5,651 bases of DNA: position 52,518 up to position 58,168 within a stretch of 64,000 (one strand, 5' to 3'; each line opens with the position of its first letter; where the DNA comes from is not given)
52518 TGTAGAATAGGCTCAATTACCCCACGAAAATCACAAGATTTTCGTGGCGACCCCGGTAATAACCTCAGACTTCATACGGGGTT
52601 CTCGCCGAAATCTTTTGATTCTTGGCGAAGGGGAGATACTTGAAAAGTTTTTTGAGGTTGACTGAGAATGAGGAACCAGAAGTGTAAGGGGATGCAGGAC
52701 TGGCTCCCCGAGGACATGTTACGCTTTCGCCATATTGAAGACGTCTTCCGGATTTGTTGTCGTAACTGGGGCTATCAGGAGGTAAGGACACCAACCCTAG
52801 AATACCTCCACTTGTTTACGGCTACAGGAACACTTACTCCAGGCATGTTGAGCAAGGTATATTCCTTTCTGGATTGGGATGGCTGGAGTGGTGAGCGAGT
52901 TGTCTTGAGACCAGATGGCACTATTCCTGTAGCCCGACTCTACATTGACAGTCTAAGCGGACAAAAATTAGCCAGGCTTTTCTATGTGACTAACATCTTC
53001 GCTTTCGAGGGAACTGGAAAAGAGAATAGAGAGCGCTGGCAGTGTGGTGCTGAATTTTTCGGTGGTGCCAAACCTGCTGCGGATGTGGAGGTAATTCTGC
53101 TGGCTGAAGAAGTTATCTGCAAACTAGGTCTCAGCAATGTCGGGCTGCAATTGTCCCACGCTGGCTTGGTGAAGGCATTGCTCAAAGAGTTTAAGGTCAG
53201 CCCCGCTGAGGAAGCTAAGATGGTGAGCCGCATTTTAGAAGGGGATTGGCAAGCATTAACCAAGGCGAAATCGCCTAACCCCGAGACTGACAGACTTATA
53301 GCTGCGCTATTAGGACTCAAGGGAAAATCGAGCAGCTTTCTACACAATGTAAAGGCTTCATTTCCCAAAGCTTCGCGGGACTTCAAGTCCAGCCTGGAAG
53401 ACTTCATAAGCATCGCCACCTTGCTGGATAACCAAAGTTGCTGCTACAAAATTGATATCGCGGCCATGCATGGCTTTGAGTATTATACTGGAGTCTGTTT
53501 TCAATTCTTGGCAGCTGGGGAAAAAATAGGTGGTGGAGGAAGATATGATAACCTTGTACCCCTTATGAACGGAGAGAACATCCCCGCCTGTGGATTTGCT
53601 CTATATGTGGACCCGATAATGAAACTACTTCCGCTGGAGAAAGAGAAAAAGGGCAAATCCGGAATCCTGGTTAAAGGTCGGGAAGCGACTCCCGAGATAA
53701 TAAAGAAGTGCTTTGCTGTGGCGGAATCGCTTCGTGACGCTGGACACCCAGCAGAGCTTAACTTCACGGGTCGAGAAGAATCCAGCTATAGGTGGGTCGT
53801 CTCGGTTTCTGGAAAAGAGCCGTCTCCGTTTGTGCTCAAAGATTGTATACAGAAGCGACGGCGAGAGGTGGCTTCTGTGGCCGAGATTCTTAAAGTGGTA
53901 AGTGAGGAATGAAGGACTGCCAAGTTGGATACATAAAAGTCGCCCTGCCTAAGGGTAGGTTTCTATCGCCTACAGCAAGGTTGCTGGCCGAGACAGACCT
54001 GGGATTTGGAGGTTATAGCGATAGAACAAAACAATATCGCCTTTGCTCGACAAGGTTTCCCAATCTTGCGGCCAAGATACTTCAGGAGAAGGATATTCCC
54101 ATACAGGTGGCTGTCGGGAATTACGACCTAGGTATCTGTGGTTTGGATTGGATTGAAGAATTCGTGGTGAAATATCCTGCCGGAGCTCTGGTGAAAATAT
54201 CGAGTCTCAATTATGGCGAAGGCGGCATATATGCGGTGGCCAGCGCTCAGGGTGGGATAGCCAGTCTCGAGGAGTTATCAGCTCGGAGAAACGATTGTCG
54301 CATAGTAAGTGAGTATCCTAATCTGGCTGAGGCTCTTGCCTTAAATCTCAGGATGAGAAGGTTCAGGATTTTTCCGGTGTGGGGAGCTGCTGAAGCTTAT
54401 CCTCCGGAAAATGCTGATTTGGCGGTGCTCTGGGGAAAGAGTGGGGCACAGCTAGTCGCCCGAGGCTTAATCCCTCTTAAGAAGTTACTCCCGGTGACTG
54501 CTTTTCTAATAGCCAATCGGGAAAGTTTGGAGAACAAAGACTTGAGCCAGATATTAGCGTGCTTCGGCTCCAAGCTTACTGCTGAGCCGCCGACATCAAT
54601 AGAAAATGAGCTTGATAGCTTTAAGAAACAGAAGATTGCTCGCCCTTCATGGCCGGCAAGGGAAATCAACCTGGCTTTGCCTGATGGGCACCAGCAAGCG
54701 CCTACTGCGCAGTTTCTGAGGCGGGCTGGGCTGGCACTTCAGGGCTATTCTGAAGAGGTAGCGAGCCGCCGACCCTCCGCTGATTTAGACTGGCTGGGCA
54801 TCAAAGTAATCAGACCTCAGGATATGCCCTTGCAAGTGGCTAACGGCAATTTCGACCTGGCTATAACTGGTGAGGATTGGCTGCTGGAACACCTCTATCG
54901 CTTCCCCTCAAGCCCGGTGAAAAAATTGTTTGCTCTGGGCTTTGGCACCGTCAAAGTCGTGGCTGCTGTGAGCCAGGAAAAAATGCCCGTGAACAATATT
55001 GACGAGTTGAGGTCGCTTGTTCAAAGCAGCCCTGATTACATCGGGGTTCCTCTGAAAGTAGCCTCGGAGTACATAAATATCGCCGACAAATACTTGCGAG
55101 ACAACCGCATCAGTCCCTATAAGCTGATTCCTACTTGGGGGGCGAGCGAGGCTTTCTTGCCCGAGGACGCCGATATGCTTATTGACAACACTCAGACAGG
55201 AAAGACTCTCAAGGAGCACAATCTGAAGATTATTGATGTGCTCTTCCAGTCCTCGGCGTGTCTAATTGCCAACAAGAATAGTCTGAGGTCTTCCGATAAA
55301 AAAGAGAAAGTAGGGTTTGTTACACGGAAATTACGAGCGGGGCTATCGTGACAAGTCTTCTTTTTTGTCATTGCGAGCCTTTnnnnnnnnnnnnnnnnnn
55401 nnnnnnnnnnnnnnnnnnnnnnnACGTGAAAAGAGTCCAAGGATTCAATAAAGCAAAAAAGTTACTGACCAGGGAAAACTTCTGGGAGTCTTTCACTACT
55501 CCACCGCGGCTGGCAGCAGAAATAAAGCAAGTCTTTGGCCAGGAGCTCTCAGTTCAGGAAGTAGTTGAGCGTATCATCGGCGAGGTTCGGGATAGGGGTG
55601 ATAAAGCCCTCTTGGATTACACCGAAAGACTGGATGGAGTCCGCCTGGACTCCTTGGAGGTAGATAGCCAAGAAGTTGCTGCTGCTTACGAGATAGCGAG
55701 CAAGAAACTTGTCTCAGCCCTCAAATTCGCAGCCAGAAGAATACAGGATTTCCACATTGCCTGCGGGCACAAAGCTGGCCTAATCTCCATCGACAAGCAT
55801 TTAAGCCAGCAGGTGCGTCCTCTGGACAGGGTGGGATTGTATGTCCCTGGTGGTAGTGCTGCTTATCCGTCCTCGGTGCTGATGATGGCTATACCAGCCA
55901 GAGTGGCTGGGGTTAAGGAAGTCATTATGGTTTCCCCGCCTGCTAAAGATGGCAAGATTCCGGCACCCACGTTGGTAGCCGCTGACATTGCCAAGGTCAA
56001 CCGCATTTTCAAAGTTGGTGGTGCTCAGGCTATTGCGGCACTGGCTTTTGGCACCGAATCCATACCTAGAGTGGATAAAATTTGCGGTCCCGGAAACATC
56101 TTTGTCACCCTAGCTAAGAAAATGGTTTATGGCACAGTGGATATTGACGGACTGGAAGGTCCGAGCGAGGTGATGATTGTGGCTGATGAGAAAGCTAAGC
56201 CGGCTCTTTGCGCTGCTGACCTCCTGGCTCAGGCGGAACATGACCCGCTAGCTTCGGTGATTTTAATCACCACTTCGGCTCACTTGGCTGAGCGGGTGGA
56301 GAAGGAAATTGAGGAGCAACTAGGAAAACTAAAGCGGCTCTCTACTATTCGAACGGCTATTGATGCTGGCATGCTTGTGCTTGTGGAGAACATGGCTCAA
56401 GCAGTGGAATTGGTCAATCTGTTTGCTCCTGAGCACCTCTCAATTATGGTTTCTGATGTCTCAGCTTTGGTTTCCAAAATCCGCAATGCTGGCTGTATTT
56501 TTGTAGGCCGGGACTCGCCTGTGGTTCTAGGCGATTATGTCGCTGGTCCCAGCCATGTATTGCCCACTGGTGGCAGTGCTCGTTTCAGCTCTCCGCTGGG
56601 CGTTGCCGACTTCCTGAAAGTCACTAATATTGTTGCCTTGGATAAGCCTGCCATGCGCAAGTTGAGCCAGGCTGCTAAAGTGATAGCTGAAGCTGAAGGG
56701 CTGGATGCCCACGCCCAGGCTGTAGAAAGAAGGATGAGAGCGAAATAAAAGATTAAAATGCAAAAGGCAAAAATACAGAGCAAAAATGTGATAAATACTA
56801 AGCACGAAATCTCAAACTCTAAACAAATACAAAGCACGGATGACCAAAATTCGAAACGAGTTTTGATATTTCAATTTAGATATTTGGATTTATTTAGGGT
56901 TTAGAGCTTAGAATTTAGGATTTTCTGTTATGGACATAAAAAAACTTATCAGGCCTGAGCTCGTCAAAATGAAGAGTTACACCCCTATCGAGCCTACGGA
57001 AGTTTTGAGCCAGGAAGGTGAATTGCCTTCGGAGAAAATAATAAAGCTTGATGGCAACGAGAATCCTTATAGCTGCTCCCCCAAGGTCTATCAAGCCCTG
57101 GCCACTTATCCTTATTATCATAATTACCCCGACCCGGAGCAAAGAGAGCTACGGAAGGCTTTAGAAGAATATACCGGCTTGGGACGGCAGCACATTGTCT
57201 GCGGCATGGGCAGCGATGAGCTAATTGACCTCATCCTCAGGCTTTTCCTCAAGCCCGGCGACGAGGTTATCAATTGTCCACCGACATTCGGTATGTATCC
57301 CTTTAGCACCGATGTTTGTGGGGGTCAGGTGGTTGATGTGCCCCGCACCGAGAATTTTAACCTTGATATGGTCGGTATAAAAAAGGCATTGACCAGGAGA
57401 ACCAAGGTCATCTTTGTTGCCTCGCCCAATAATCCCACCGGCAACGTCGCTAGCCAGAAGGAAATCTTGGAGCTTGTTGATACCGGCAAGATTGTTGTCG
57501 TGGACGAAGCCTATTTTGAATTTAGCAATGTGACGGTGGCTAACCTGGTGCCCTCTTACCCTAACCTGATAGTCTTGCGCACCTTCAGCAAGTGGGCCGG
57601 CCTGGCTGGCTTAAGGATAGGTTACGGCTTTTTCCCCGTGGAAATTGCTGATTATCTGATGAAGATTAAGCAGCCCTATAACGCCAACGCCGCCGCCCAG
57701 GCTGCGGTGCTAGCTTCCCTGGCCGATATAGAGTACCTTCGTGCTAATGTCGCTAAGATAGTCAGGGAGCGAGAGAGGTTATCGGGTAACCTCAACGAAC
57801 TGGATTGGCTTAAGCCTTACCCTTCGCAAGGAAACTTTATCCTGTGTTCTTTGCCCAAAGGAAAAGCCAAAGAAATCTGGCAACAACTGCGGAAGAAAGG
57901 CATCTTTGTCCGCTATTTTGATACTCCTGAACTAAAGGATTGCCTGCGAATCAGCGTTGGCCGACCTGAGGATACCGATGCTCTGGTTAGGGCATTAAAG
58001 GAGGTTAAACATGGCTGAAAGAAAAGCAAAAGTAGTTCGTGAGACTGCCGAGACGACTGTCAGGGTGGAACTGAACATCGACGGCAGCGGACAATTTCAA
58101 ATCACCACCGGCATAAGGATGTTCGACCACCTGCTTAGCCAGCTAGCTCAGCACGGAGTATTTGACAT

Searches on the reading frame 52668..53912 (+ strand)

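Call 71: search_protein_families(library=pfam, proteins=[window:52668-53912:+], max_evalue=0.00001)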
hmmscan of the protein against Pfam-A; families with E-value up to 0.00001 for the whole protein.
window:52668-53912:+ (414 aa): 1 family
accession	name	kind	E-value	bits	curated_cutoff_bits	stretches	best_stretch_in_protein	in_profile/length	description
PF13393.11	tRNA-synt_His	-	2e-57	195.2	25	1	8-317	1-308/308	Histidyl-tRNA synthetase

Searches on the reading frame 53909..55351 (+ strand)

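Call 71: search_protein_families(library=pfam, proteins=[window:53909-55351:+], max_evalue=0.00001)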
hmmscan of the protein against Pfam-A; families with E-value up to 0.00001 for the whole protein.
window:53909-55351:+ (480 aa): 1 family
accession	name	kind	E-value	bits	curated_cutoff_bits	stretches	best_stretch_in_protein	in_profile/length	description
PF01634.23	HisG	-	2.3e-61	206.8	25.5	2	302-472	1-153/158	ATP phosphoribosyltransferase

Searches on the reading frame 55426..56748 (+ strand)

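Call 71: search_protein_families(library=pfam, proteins=[window:55426-56748:+], max_evalue=0.00001)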
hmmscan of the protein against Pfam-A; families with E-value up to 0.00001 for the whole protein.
window:55426-56748:+ (440 aa): 1 family
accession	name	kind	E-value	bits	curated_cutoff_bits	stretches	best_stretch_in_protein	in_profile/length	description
PF00815.25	Histidinol_dh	-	4.3e-158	527.1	27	1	42-437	10-411/411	Histidinol dehydrogenase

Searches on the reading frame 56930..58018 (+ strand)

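Call 71: search_protein_families(library=pfam, proteins=[window:56930-58018:+], max_evalue=0.00001)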
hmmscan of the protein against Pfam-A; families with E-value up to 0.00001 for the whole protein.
window:56930-58018:+ (362 aa): 2 families
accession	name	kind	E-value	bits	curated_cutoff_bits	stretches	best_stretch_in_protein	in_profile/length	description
PF00155.27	Aminotran_1_2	-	3.2e-67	227.7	19.7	1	36-356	2-361/361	Aminotransferase class I and II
PF04864.19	Alliinase_C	-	9.2e-07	28.5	22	1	87-234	67-207/363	Allinase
